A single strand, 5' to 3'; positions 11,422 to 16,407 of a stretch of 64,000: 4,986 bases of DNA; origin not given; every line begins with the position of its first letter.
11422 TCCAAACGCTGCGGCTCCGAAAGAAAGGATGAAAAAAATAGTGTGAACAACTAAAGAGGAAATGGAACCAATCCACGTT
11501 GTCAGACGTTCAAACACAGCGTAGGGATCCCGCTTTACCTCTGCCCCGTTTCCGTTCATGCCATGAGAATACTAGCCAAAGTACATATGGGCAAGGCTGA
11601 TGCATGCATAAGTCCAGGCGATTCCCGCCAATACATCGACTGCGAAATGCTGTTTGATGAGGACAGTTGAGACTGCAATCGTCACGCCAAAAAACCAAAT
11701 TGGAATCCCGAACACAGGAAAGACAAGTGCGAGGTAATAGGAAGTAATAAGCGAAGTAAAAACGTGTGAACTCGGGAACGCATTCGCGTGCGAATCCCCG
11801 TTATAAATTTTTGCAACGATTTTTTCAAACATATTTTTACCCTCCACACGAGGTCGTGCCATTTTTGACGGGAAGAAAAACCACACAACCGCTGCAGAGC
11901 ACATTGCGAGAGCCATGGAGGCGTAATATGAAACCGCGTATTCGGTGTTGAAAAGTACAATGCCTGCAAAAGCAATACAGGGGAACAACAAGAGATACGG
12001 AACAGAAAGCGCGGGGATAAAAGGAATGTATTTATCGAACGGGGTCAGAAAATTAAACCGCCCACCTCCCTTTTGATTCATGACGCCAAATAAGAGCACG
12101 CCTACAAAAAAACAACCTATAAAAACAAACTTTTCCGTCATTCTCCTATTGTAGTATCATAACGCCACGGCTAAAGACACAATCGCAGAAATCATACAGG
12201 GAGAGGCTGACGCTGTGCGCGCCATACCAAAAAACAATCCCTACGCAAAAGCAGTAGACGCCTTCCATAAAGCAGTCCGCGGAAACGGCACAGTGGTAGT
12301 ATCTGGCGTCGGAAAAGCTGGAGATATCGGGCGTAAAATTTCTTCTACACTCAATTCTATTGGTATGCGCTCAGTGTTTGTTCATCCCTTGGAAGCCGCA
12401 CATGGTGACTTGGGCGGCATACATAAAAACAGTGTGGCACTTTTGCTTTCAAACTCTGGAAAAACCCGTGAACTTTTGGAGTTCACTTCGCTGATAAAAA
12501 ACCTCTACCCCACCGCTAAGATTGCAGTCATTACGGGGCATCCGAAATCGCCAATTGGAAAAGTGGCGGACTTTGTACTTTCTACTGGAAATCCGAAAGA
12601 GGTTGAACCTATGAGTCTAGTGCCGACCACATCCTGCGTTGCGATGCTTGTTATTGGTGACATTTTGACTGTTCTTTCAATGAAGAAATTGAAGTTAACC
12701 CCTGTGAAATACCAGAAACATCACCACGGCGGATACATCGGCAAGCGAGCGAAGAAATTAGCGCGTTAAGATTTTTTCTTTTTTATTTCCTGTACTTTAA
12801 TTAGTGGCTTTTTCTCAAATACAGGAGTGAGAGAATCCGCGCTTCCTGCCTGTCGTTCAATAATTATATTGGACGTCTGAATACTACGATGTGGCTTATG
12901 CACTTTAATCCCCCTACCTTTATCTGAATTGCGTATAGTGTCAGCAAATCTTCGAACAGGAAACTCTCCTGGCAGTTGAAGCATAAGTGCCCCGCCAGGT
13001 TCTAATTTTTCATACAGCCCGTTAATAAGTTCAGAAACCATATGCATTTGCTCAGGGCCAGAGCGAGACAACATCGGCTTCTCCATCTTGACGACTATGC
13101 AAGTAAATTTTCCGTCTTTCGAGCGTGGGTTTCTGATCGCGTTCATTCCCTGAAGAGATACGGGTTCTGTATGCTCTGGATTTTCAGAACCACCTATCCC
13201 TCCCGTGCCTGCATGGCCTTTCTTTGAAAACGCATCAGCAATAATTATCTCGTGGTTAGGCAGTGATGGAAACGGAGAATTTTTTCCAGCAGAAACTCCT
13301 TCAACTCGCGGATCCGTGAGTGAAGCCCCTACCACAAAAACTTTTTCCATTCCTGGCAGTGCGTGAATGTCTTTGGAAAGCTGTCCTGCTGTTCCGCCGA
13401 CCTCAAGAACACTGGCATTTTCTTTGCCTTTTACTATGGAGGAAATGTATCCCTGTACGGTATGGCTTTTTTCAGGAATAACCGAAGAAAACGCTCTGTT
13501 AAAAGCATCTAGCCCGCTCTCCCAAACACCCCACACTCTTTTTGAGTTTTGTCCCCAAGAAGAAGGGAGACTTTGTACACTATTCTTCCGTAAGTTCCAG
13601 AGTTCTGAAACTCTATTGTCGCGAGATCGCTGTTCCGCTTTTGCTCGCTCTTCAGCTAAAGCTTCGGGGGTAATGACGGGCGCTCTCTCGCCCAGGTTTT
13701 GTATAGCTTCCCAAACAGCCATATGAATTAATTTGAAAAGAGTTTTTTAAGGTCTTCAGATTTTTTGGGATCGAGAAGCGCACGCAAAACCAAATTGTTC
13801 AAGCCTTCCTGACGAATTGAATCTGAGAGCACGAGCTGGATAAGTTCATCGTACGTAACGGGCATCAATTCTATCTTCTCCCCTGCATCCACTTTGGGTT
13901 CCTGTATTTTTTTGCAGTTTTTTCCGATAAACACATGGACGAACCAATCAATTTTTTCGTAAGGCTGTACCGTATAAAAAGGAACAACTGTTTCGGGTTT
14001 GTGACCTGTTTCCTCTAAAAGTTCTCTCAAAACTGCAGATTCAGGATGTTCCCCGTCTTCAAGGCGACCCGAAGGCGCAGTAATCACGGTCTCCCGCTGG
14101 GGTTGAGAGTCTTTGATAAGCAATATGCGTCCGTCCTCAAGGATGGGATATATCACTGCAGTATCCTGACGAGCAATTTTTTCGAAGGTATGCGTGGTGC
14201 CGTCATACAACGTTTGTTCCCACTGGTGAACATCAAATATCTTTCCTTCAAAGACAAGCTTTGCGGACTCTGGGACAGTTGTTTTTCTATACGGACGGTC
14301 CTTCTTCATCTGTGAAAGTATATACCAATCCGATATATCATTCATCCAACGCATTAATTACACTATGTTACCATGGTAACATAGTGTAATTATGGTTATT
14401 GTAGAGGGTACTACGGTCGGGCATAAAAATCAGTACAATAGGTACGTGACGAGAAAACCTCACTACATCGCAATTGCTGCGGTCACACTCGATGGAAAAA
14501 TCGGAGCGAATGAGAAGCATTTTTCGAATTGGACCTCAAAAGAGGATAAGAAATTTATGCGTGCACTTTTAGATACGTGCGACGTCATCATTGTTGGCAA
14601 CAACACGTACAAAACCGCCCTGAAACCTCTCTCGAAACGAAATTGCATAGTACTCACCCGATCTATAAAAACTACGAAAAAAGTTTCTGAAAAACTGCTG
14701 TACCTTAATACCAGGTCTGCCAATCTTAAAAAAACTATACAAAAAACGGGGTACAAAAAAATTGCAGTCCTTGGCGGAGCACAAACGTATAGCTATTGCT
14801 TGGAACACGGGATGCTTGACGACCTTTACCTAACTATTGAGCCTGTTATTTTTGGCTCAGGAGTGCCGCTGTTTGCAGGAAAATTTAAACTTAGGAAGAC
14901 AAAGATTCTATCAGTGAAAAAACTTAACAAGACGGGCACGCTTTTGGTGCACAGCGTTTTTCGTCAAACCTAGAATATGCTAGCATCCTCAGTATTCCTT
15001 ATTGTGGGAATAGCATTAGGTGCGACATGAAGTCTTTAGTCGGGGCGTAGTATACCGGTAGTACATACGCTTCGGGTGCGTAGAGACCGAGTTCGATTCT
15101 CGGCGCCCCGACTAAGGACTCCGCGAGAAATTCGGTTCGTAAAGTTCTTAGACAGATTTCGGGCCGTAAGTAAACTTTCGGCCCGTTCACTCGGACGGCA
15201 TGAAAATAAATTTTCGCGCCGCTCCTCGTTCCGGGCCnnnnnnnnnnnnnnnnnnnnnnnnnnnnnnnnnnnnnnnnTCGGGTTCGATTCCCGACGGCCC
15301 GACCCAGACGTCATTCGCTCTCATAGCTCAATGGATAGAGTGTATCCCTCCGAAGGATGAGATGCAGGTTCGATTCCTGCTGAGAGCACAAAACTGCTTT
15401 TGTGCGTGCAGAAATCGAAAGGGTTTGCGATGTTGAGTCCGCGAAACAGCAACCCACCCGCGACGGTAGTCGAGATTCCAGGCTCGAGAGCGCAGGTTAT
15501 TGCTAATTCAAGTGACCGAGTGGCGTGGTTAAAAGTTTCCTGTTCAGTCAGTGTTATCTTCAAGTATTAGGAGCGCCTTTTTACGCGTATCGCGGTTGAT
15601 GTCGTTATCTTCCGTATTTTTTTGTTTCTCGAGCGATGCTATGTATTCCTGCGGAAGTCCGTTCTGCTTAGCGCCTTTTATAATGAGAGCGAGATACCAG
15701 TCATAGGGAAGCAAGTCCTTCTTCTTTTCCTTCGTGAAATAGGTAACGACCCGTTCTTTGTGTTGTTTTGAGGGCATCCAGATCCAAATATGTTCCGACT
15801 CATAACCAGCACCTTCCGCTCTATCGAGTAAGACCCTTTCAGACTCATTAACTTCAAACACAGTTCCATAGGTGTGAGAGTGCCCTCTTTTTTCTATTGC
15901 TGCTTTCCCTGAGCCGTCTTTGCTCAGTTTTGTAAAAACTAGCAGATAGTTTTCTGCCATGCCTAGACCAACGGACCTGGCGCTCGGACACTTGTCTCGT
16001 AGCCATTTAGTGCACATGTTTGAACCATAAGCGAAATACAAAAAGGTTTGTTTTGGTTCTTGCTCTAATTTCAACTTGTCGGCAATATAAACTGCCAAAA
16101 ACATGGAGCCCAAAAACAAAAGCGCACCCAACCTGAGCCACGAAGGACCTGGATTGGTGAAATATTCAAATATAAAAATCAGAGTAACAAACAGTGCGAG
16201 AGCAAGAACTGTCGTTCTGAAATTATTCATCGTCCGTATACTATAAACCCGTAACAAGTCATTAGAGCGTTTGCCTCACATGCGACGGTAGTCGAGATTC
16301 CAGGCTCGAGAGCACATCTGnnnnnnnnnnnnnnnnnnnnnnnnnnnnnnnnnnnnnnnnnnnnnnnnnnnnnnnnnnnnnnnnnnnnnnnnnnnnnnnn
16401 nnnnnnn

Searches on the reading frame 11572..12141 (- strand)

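Call 48: search_protein_families(library=pfam, proteins=[window:11572-12141:-], max_evalue=0.001)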
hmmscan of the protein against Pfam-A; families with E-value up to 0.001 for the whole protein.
window:11572-12141:- (189 aa): 2 families
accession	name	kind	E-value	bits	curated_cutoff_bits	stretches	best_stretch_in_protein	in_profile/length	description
PF01569.27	PAP2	-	4.3e-08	33.4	27.2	1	74-186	3-123/130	PAP2 superfamily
PF14378.12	PAP2_3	-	1.8e-07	31.6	27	1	50-182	37-189/190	PAP2 superfamily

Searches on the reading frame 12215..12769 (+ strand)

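Call 48: search_protein_families(library=pfam, proteins=[window:12215-12769:+], max_evalue=0.001)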
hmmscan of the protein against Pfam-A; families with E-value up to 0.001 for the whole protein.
window:12215-12769:+ (184 aa): 1 family
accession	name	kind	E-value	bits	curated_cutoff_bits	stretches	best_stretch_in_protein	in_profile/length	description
PF01380.27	SIS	-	2.5e-14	53.6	25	1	25-153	6-130/131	SIS domain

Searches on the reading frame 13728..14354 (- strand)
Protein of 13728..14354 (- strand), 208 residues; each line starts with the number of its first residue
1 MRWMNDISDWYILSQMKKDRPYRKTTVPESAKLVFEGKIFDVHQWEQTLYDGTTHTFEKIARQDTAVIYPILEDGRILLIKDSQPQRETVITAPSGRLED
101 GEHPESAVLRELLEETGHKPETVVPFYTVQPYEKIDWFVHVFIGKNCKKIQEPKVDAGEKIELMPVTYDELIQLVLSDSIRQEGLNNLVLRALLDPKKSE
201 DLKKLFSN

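Call 48: search_protein_families(library=pfam, proteins=[window:13728-14354:-], max_evalue=0.001)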
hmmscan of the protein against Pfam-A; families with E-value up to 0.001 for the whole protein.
window:13728-14354:- (208 aa): 1 family
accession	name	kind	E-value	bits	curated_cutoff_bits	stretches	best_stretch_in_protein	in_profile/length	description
PF00293.34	NUDIX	-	5.6e-16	59.2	21.1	1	63-171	3-118/134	NUDIX domain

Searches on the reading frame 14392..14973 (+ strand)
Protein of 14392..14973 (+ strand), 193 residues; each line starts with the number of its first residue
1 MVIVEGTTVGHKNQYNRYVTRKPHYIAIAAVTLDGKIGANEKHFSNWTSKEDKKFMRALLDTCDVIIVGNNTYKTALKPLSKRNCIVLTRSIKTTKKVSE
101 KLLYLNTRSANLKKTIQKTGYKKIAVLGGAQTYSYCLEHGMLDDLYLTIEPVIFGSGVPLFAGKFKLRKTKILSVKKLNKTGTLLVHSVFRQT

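Call 48: search_protein_families(library=pfam, proteins=[window:14392-14973:+], max_evalue=0.001)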
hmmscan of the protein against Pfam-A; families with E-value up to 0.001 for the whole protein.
window:14392-14973:+ (193 aa): 2 families
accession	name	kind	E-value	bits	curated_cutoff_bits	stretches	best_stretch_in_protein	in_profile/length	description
PF01872.23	RibD_C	-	7.6e-16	58.9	24.1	1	24-176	2-189/197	RibD C-terminal domain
PF00186.24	DHFR_1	-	4.8e-13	49.5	25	1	27-148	4-114/159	Dihydrofolate reductase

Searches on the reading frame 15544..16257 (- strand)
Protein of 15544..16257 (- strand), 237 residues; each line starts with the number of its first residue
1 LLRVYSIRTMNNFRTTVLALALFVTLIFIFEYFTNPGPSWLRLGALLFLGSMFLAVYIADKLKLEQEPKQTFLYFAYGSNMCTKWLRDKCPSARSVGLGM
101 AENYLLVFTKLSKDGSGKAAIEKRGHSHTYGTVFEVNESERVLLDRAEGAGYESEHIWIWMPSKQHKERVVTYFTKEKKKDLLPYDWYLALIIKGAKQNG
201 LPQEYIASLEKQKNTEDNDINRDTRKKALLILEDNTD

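Call 48: search_protein_families(library=pfam, proteins=[window:15544-16257:-], max_evalue=0.001)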
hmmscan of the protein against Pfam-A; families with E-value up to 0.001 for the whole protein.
window:15544-16257:- (237 aa): 2 families
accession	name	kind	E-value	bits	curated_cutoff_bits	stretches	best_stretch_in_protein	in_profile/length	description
PF13772.11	AIG2_2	-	1.9e-12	47.9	27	1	129-209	2-83/83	AIG2-like family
PF06094.17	GGACT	-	2e-07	32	22.8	1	74-184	1-114/120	Gamma-glutamyl cyclotransferase, AIG2-like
